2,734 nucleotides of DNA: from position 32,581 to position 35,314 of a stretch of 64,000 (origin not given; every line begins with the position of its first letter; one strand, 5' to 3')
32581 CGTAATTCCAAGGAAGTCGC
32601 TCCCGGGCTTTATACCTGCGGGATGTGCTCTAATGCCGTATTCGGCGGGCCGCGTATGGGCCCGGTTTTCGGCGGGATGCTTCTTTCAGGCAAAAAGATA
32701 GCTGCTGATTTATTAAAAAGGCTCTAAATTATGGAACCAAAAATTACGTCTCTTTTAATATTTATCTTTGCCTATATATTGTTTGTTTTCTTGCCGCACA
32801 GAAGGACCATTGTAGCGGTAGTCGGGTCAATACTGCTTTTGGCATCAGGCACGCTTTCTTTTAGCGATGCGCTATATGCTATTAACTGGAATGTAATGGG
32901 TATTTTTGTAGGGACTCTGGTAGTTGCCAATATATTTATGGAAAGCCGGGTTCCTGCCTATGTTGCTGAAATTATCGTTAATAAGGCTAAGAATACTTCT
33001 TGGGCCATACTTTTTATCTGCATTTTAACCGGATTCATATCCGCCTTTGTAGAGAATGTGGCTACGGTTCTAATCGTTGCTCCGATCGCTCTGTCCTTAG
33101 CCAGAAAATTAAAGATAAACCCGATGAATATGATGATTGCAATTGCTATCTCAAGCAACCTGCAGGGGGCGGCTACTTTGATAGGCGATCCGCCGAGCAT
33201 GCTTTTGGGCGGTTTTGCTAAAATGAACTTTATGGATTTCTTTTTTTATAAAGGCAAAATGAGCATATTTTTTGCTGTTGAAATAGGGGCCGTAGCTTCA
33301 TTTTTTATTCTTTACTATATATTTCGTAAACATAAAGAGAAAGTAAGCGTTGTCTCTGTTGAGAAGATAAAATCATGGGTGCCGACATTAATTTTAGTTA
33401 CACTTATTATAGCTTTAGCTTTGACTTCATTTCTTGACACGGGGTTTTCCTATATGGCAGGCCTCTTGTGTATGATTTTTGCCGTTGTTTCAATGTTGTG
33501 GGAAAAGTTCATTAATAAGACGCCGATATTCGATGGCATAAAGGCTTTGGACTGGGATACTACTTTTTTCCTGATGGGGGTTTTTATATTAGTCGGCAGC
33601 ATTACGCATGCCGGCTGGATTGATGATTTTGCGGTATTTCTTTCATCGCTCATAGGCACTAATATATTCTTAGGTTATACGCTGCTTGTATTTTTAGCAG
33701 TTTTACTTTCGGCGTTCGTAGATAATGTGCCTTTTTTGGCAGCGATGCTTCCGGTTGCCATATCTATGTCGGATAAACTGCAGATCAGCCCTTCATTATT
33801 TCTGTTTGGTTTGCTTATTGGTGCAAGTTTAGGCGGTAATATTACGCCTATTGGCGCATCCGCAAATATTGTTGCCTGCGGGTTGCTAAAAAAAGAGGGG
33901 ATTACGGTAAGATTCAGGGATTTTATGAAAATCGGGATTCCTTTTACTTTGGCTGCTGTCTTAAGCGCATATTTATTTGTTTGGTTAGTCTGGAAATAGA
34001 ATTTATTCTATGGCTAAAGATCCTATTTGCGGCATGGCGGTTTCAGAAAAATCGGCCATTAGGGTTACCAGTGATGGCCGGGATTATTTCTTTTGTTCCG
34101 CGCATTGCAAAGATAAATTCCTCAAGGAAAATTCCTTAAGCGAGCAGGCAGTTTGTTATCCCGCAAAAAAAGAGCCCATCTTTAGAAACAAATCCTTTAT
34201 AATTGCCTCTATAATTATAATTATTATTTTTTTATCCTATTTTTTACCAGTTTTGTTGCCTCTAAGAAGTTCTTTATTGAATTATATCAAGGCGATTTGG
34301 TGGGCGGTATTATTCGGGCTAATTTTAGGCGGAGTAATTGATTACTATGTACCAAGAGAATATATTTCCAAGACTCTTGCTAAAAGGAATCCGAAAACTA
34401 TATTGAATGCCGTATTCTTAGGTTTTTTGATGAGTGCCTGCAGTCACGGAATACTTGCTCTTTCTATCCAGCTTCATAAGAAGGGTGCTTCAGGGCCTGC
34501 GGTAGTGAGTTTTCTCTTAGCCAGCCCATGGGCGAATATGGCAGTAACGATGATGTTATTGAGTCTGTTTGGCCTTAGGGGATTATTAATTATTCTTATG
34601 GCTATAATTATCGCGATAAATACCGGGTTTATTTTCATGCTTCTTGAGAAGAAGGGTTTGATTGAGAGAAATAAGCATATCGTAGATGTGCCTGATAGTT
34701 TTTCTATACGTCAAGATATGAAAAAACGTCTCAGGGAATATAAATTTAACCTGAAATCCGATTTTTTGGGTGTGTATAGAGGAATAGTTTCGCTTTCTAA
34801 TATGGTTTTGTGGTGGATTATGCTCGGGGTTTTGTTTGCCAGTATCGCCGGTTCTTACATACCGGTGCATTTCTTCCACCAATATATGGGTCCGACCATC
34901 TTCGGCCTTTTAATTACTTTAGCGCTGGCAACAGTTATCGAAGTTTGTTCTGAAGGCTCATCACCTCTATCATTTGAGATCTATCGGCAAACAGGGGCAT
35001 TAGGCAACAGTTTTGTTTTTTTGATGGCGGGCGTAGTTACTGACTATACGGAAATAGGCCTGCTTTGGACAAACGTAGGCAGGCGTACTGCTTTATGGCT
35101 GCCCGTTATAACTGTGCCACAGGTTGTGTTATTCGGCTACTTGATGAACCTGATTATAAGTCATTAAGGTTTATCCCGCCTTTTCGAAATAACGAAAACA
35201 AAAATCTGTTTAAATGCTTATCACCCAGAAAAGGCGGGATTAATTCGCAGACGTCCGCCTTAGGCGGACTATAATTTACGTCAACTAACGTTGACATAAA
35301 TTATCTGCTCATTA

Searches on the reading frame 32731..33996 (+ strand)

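Call 75: search_protein_families(library=pfam, proteins=[window:32731-33996:+], max_evalue=0.0001)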
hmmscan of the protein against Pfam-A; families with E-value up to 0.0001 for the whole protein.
window:32731-33996:+ (422 aa): 4 families
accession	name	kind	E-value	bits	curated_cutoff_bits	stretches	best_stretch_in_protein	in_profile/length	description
PF03600.22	CitMHS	-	5.2e-75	253.1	31.9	2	15-351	1-322/336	Citrate transporter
PF00939.25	Na_sulph_symp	-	2.6e-18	66.7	27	2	11-171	276-444/472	Sodium:sulfate symporter transmembrane region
PF02040.21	ArsB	-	6.3e-17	62.5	22.2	1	8-418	3-422/423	Arsenical pump membrane protein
PF06808.19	DctM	-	1.3e-10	41.1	23.8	1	202-420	200-411/413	Tripartite ATP-independent periplasmic transporter, DctM component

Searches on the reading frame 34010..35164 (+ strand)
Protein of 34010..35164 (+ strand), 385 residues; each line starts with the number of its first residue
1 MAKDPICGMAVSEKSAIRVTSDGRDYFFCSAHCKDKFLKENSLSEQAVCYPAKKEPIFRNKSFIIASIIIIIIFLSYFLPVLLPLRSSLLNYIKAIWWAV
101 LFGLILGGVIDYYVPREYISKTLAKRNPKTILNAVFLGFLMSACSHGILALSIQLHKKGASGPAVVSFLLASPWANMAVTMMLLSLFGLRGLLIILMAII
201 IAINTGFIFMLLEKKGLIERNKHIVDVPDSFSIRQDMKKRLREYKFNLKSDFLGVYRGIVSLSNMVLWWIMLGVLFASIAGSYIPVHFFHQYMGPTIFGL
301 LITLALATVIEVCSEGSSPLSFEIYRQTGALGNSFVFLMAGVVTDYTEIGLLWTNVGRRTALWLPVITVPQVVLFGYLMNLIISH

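Call 75: search_protein_families(library=pfam, proteins=[window:34010-35164:+], max_evalue=0.0001)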
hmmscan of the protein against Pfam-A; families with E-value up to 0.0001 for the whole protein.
window:34010-35164:+ (385 aa): 2 families
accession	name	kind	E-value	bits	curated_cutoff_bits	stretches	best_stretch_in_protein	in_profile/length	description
PF03773.19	ArsP_1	-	6.8e-34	117.8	32.3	1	95-380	15-293/294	Predicted permease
PF04945.19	YHS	-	1.6e-10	41.2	30.3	1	3-40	2-39/47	YHS domain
